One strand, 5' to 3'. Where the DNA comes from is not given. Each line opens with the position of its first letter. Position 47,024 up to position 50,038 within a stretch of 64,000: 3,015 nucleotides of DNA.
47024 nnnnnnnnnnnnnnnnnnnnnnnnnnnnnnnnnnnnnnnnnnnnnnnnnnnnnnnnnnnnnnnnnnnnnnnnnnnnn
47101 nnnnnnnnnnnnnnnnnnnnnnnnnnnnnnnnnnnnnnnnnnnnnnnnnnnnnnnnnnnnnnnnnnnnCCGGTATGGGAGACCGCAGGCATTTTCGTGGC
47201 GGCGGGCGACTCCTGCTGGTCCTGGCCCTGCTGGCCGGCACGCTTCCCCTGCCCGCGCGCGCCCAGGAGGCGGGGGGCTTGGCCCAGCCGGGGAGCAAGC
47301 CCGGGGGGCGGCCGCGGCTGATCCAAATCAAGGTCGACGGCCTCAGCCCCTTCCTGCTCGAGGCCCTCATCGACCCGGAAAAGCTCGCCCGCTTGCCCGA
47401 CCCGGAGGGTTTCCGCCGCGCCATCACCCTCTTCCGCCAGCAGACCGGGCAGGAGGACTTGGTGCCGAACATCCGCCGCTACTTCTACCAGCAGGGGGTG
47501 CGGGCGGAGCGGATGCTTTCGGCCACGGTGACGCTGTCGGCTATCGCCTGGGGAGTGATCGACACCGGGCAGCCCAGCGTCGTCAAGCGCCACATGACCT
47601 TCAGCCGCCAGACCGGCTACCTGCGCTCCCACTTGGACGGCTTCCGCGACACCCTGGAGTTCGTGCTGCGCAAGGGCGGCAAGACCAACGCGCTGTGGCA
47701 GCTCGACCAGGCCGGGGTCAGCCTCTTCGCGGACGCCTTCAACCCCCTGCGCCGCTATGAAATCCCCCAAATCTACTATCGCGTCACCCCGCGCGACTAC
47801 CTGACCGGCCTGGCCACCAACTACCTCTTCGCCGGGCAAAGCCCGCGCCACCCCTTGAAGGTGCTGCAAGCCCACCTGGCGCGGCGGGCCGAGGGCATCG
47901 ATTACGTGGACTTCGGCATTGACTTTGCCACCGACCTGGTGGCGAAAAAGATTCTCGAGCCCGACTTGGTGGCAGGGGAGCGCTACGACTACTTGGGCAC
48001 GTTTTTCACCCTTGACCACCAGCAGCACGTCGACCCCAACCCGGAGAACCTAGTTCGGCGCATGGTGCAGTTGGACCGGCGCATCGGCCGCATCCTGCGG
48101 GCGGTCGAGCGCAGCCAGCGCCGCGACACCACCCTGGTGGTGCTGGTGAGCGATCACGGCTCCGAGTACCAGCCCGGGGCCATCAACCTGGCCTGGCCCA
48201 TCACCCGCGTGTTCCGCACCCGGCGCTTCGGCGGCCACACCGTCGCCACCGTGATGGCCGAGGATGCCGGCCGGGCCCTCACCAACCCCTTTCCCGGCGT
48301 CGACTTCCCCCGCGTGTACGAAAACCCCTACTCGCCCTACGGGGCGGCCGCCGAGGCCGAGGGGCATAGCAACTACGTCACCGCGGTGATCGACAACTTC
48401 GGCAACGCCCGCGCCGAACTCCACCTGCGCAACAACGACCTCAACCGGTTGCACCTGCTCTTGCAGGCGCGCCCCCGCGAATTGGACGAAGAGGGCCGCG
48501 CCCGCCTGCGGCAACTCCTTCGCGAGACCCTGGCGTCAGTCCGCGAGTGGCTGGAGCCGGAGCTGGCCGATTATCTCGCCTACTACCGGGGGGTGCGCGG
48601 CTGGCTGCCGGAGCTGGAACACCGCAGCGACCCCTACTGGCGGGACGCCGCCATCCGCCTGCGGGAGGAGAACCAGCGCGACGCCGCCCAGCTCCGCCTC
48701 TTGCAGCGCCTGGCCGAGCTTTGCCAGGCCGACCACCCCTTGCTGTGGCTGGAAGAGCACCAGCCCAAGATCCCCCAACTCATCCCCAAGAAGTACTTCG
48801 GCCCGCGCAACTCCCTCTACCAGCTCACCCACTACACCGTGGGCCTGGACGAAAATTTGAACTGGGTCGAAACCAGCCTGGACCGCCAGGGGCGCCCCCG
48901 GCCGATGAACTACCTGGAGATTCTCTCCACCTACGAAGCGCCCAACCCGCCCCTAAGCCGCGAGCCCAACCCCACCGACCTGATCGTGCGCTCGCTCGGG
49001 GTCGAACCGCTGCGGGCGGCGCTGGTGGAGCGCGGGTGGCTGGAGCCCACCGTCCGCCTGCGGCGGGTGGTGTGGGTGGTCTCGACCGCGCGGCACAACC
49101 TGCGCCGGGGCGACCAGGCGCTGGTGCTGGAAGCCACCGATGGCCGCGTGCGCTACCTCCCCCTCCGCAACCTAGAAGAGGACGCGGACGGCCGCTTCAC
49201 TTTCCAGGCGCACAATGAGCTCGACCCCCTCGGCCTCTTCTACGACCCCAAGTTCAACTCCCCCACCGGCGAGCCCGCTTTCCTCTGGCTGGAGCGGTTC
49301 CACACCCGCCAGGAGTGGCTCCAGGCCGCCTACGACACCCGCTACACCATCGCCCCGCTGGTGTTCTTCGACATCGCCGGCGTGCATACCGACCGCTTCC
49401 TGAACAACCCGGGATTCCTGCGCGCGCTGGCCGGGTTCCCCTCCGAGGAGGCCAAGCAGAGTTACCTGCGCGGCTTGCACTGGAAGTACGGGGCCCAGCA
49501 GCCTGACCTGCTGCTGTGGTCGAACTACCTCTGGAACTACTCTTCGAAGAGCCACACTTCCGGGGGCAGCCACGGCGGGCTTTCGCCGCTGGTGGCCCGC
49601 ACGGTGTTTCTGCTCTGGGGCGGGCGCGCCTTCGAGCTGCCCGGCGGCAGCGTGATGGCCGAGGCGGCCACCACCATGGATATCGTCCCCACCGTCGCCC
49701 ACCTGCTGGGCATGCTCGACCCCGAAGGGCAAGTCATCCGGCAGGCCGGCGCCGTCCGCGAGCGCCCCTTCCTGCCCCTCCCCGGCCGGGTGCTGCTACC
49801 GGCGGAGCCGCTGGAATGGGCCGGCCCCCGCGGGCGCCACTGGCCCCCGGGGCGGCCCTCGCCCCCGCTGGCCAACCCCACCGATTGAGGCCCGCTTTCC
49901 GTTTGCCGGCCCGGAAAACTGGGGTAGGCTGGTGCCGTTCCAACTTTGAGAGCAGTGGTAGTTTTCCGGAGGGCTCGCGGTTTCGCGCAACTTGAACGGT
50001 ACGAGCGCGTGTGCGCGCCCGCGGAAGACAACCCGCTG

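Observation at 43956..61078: PepM-type head-group cluster with four nucleotidyltransferase-like domains and no aminotransferase or dehydrogenase step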

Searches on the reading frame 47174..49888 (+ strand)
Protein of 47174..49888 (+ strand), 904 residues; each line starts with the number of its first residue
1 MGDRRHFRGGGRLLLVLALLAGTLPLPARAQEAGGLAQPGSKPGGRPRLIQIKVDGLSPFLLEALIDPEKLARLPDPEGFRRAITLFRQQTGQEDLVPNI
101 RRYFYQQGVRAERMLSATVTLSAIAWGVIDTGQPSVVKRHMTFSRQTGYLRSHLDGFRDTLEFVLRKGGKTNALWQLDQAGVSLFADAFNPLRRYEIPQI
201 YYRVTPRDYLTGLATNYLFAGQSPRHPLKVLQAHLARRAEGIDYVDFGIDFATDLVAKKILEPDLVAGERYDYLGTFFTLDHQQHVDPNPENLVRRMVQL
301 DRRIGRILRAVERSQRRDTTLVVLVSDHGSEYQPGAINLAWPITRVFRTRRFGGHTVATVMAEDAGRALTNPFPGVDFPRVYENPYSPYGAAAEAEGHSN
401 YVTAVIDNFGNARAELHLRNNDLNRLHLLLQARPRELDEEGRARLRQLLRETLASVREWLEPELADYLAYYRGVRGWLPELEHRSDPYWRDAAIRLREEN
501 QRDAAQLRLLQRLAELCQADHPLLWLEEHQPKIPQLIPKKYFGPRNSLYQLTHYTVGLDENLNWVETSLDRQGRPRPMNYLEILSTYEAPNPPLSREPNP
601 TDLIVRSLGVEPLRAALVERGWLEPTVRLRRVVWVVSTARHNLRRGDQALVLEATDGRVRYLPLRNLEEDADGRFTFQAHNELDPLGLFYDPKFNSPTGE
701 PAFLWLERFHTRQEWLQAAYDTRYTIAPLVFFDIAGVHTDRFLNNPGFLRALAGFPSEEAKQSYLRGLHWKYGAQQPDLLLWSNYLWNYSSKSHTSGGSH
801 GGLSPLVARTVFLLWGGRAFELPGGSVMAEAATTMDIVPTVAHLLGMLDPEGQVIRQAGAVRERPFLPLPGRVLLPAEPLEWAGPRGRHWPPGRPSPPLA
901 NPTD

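Call 5: search_protein_families(library=pfam, proteins=[window:47174-49888:+], max_evalue=0.01)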
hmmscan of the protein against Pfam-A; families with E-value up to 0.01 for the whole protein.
window:47174-49888:+ (904 aa): 2 families
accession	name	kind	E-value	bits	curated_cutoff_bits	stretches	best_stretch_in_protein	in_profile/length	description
PF01663.27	Phosphodiest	-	1.8e-07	31.6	23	1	267-331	157-222/342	Type I phosphodiesterase / nucleotide pyrophosphatase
PF00884.28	Sulfatase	-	1.7e-05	24.7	25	1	289-336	202-249/301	Sulfatase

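Call 7: search_protein_families(library=ncbifam, proteins=[window:47174-49888:+], max_evalue=0.01)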
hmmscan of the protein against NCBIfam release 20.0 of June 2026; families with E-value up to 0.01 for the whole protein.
window:47174-49888:+ (904 aa): 4 families
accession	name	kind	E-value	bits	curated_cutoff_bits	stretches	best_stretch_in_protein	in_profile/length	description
TIGR03417.1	chol_sulfatase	equivalog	0.003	16.5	433.45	1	299-330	261-292/500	choline-sulfatase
NF042991.1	alk_phos_PafA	equivalog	0.0049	15.3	650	0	224-330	255-364/554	alkaline phosphatase PafA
NF010322.0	PRK13759.1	equivalog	0.0056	15.2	481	1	296-330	273-307/486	arylsulfatase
NF045661.1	HdlasePehA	equivalog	0.0069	15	900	0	297-330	288-321/506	phosphoric/sulfuric ester hydrolase PehA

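Call 61: find_homologous_proteins(query=window:47174-49888:+, max_evalue=1e-10)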
Query window:47174-49888:+ (904 aa): 100 proteins with E <= 1e-10 among 8000 candidates.
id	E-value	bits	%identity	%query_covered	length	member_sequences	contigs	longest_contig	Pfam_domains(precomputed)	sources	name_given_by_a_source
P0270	0.0e+0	1975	94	100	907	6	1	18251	PF01663.28,PF00884.29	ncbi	-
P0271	0.0e+0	1873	91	96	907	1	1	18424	PF01663.28,PF00884.29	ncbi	ncbi:MAG: alkaline phosphatase family protein [Terriglobia bacterium]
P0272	0.0e+0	1401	70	95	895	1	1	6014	PF01663.28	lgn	-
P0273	0.0e+0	1384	69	98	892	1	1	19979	PF01663.28,PF00884.29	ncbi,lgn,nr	ncbi:MAG: alkaline phosphatase family protein [Acidobacteria bacterium]|nr:alkaline phosphatase fami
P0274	0.0e+0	1382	72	93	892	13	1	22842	PF01663.28,PF00884.29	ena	-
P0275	0.0e+0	1365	71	91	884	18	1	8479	PF01663.28,PF00884.29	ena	-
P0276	0.0e+0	1358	68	95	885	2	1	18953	PF01663.28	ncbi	ncbi:MAG: hypothetical protein ACE5HL_07555 [Terriglobia bacterium]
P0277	0.0e+0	1349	70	92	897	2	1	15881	PF01663.28,PF00884.29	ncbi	ncbi:MAG: alkaline phosphatase family protein [Terriglobia bacterium]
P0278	0.0e+0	1338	69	92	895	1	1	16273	PF01663.28,PF00884.29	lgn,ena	-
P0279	0.0e+0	1333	67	95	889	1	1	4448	PF01663.28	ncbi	ncbi:MAG: alkaline phosphatase family protein [Candidatus Acidiferrales bacterium]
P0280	0.0e+0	1314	67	94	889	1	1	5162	PF01663.28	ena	-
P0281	0.0e+0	1313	66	93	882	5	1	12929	PF01663.28,PF00884.29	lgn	-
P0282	0.0e+0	1310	67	92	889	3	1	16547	PF01663.28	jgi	-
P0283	0.0e+0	1309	66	96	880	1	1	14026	PF01663.28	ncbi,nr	ncbi:MAG: alkaline phosphatase family protein [Acidobacteria bacterium]|nr:alkaline phosphatase fami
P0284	0.0e+0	1307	68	92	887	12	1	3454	PF01663.28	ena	-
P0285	0.0e+0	1301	65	97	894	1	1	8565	PF01663.28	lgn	-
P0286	0.0e+0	1295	65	95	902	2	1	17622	PF01663.28,PF00884.29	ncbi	-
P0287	0.0e+0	1294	66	93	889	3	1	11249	PF01663.28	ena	-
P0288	0.0e+0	1291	66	92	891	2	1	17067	PF01663.28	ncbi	ncbi:MAG: alkaline phosphatase family protein [Candidatus Acidiferrales bacterium]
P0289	0.0e+0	1285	65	96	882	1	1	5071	PF01663.28,PF00884.29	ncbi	-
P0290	0.0e+0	1284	65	93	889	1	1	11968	PF01663.28,PF00884.29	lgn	-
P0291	0.0e+0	1281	66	94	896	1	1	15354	PF01663.28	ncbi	-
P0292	0.0e+0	1279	66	93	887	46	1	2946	PF01663.28,PF00884.29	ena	-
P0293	0.0e+0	1278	66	93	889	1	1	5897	PF01663.28,PF00884.29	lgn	-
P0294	0.0e+0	1277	64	95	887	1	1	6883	PF01663.28,PF00884.29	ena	-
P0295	0.0e+0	1275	67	92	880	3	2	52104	PF01663.28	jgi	-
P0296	0.0e+0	1270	65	93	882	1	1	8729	PF01663.28,PF00884.29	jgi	jgi:hypothetical protein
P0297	0.0e+0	1270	64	96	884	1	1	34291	PF01663.28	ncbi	-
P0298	0.0e+0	1268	64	96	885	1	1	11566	PF01663.28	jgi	jgi:hypothetical protein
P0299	0.0e+0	1268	66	92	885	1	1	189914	PF01663.28,PF00884.29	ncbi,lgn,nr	ncbi:MAG TPA: alkaline phosphatase family protein [Candidatus Xenobia bacterium]|nr:alkaline phospha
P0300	0.0e+0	1263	66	92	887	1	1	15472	PF01663.28,PF00884.29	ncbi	ncbi:MAG: alkaline phosphatase family protein [Candidatus Acidiferrales bacterium]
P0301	0.0e+0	1254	65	92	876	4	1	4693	PF01663.28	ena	-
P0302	0.0e+0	1248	63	93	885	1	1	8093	PF01663.28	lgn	-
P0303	0.0e+0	1248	64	92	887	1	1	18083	PF01663.28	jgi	-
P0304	0.0e+0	1236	64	93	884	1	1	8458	PF01663.28,PF00884.29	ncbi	-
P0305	0.0e+0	1222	64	93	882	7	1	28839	PF01663.28,PF00884.29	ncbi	-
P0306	0.0e+0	1203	63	93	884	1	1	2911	PF01663.28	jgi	jgi:hypothetical protein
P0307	0.0e+0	1190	60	94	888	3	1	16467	PF01663.28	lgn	-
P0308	0.0e+0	1158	59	94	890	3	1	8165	PF01663.28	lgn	-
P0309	0.0e+0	1150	62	92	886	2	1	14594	PF01663.28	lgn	-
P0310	0.0e+0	1147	59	91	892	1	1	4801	PF01663.28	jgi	jgi:hypothetical protein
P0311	0.0e+0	1134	60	96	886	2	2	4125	PF01663.28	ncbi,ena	-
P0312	0.0e+0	1121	59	96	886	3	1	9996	PF01663.28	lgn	-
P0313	0.0e+0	1109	56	95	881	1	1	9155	PF01663.28,PF00884.29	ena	-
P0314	0.0e+0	1102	60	92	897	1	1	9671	PF01663.28,PF00884.29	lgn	-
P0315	0.0e+0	1098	60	93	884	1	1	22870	PF01663.28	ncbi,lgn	ncbi:MAG: alkaline phosphatase family protein [Terriglobia bacterium]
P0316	0.0e+0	1089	59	92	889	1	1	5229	PF01663.28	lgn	-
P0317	0.0e+0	1069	57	97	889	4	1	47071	PF01663.28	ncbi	-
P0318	0.0e+0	1065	60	89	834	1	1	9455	PF01663.28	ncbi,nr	ncbi:MAG: alkaline phosphatase family protein, partial [Acidobacteria bacterium]|nr:alkaline phospha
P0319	0.0e+0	1038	54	95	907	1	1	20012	PF01663.28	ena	-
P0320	2.6e-255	868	62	68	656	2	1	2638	PF01663.28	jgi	jgi:hypothetical protein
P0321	2.6e-255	868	49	93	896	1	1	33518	PF01663.28,PF00884.29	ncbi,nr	ncbi:MAG: alkaline phosphatase family protein [Acidobacteria bacterium]|nr:alkaline phosphatase fami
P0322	2.3e-253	861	49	91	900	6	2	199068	PF01663.28,PF00884.29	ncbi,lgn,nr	ncbi:MAG: alkaline phosphatase family protein [Acidobacteriota bacterium]|nr:alkaline phosphatase fa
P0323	6.7e-251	853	48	95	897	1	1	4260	PF01663.28,PF00884.29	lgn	-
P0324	1.0e-250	853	48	93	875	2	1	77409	PF01663.28,PF00884.29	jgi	jgi:hypothetical protein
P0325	1.2e-250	852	48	94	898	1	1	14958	PF01663.28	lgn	-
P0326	2.2e-248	845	49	91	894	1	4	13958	PF01663.28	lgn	-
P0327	2.0e-247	842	49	91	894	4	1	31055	PF01663.28,PF00884.29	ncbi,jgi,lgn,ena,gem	-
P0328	8.8e-246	836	48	92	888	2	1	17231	PF00884.29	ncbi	-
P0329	1.2e-244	833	47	95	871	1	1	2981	PF01663.28,PF00884.29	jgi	jgi:hypothetical protein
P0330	3.4e-243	828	48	89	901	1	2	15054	PF01663.28,PF00884.29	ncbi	-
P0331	8.3e-243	826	47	91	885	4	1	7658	PF01663.28,PF00884.29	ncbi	-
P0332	7.0e-242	823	48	92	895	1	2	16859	PF01663.28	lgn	-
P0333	4.1e-241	821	47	92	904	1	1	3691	PF01663.28,PF00884.29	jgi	-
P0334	7.2e-239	813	46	93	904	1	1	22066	PF00884.29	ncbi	-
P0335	2.1e-238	812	48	92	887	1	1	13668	PF01663.28,PF00884.29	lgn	-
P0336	3.7e-237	808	46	93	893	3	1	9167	PF01663.28,PF00884.29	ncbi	-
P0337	6.7e-237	807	47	92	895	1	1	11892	PF01663.28,PF00884.29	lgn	-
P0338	8.7e-236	803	45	92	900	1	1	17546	PF01663.28,PF00884.29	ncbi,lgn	-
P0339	1.7e-235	802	47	95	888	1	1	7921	PF01663.28,PF00884.29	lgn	-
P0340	1.4e-233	796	47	95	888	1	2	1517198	PF01663.28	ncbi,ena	-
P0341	3.1e-232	791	45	96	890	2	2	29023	PF01663.28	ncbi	-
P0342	3.6e-232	791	46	92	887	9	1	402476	PF01663.28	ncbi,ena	-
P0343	3.8e-232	791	45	95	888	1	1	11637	PF01663.28,PF00884.29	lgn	-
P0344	6.2e-232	790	47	92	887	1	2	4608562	PF01663.28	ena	-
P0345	1.2e-231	789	44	96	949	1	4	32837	PF01663.28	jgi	jgi:hypothetical protein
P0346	1.9e-229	782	46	92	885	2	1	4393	PF01663.28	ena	-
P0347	1.2e-226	773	44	93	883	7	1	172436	PF01663.28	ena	-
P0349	8.5e-225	767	45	91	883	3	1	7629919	PF01663.28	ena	-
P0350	1.9e-224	766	46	92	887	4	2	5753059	PF01663.28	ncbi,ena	-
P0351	2.8e-224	765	45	92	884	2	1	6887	PF01663.28,PF00884.29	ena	-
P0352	4.7e-224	764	45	94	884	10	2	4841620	PF01663.28,PF00884.29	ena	-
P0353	1.1e-223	763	46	92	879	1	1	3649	PF01663.28,PF00884.29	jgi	jgi:hypothetical protein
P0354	5.3e-223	761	43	95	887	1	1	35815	PF01663.28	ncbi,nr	ncbi:MAG TPA: hypothetical protein VLU25_10420 [Acidobacteriota bacterium]|nr:hypothetical protein [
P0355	1.2e-222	760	44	94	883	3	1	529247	PF01663.28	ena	-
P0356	5.3e-222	758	45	94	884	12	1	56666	PF01663.28,PF00884.29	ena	-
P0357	1.7e-221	756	45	93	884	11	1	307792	PF01663.28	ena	-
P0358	4.2e-221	755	44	91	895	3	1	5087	PF01663.28,PF00884.29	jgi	jgi:hypothetical protein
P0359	1.3e-220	753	45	92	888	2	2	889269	PF01663.28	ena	-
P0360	3.7e-219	748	44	94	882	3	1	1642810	PF00884.29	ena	-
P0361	5.5e-219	748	45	94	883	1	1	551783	PF01663.28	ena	-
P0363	2.4e-217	742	43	91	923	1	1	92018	PF01663.28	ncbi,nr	ncbi:MAG TPA: alkaline phosphatase family protein [Acidobacteriota bacterium]|nr:alkaline phosphatas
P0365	3.0e-214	732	43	91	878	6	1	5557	PF01663.28,PF00884.29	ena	-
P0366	8.4e-192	658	62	52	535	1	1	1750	PF01663.28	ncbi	ncbi:MAG: alkaline phosphatase family protein, partial [Terriglobia bacterium]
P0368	3.6e-113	397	71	29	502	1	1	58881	PF00892.27,PF01663.28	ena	-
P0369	7.0e-105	370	33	91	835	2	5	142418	PF01663.28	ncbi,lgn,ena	-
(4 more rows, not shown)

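Call 62: find_encoding_contigs(protein=P0299, flank=10000, max_places=1)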
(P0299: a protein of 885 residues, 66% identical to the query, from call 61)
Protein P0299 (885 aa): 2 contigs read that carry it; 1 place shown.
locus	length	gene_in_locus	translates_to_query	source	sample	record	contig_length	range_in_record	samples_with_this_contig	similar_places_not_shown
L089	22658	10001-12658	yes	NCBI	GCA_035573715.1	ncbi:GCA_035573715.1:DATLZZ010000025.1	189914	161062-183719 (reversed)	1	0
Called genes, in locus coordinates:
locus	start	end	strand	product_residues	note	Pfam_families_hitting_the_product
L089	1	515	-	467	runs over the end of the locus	PF00672:HAMP, PF00512:HisKA, PF02518:HATPase_c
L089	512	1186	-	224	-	PF00072:Response_reg, PF00486:Trans_reg_C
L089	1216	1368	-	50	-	PF02416:TatA_B_E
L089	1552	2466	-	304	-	PF01619:Pro_dh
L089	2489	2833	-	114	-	PF01740:STAS, PF13466:STAS_2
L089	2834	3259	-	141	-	PF14489:QueF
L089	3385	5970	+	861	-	PF13620:CarboxypepD_reg, PF22904:NOMO1-like_2nd (weak), PF00593:TonB_dep_Rec_b-barrel, PF25183:OMP_b-brl_4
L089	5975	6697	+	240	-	PF17131:TP_0789-like (weak), PF18939:DUF5686 (weak)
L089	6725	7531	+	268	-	PF00483:NTP_transferase, PF01128:IspD (weak), PF12804:NTP_transf_3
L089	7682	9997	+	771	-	-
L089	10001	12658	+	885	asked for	PF00884:Sulfatase (faint), PF01663:Phosphodiest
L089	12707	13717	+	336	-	PF03706:LPG_synthase_TM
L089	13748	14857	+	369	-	PF04464:Glyphos_transf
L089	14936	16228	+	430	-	PF01066:CDP-OH_P_transf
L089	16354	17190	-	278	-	PF28175:T4SS_LegC2C7 (weak)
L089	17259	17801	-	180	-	-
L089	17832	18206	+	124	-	-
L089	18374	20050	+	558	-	PF13714:PEP_mutase, PF00463:ICL (weak), PF12804:NTP_transf_3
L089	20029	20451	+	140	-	PF02776:TPP_enzyme_N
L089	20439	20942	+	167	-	PF02775:TPP_enzyme_C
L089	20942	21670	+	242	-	PF00483:NTP_transferase, PF12804:NTP_transf_3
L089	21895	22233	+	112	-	PF07238:PilZ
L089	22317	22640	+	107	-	-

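Call 63: find_encoding_contigs(protein=P0270, flank=10000, max_places=1)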
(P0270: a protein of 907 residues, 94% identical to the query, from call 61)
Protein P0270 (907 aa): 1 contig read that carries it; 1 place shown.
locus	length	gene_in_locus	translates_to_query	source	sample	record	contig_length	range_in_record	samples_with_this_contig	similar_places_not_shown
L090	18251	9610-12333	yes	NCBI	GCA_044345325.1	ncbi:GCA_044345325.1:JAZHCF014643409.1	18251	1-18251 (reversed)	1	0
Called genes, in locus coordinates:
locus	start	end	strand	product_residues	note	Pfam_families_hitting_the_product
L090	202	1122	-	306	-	PF01619:Pro_dh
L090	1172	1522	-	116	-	PF01740:STAS, PF13466:STAS_2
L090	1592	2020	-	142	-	PF14489:QueF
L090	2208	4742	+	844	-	PF13620:CarboxypepD_reg, PF13715:CarbopepD_reg_2 (weak), PF00593:TonB_dep_Rec_b-barrel, PF25183:OMP_b-brl_4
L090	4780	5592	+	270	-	PF03888:MucB_RseB (weak)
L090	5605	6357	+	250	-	PF03888:MucB_RseB (faint)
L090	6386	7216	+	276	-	PF00483:NTP_transferase, PF12804:NTP_transf_3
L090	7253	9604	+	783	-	-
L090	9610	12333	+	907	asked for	PF01663:Phosphodiest (weak), PF00884:Sulfatase (faint)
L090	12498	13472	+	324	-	PF03706:LPG_synthase_TM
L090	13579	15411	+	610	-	PF13522:GATase_6, PF13537:GATase_7, PF00733:Asn_synthase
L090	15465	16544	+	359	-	PF04464:Glyphos_transf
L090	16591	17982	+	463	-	PF01066:CDP-OH_P_transf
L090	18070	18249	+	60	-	?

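Call 64: find_encoding_contigs(protein=P0349, flank=10000, max_places=1)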
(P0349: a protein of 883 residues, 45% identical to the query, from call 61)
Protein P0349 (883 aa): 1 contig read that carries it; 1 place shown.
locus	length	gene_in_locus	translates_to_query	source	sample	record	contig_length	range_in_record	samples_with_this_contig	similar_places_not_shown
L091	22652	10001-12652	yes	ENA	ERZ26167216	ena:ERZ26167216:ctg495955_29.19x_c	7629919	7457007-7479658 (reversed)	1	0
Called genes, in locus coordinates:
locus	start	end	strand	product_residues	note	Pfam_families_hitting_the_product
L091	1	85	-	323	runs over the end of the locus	PF03069:FmdA_AmdA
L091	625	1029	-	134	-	PF01894:YjbQ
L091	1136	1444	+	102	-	-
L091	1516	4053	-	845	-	PF00696:AA_kinase, PF13840:ACT_7 (weak), PF22468:ACT_9, PF13840:ACT_7, PF22468:ACT_9, PF01842:ACT (weak), PF03447:NAD_binding_3, PF00742:Homoserine_dh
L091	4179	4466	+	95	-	-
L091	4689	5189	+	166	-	PF00355:Rieske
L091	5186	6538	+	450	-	PF00033:Cytochrome_B, PF13631:Cytochrom_B_N_2, PF00032:Cytochrom_B_C (weak), PF00034:Cytochrom_C, PF13442:Cytochrome_CBB3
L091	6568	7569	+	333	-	PF03706:LPG_synthase_TM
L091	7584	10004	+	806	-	-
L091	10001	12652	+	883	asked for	PF01663:Phosphodiest (weak)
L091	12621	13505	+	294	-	PF03372:Exo_endo_phos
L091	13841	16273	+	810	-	PF13620:CarboxypepD_reg, PF13715:CarbopepD_reg_2 (faint), PF22904:NOMO1-like_2nd (weak), PF00593:TonB_dep_Rec_b-barrel, PF25183:OMP_b-brl_4 (weak)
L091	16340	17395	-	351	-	-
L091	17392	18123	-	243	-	PF00483:NTP_transferase, PF12804:NTP_transf_3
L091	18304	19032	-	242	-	PF00535:Glycos_transf_2, PF13641:Glyco_tranf_2_3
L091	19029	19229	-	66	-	-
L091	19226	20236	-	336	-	PF00092:VWA, PF13519:VWA_2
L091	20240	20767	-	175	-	PF06691:DUF1189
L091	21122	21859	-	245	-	PF24481:CT398_CC (weak), PF02591:Zn_ribbon_9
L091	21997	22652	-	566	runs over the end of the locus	PF03979:Sigma70_r1_1, PF00140:Sigma70_r1_2, PF04542:Sigma70_r2, PF04539:Sigma70_r3, PF04545:Sigma70_r4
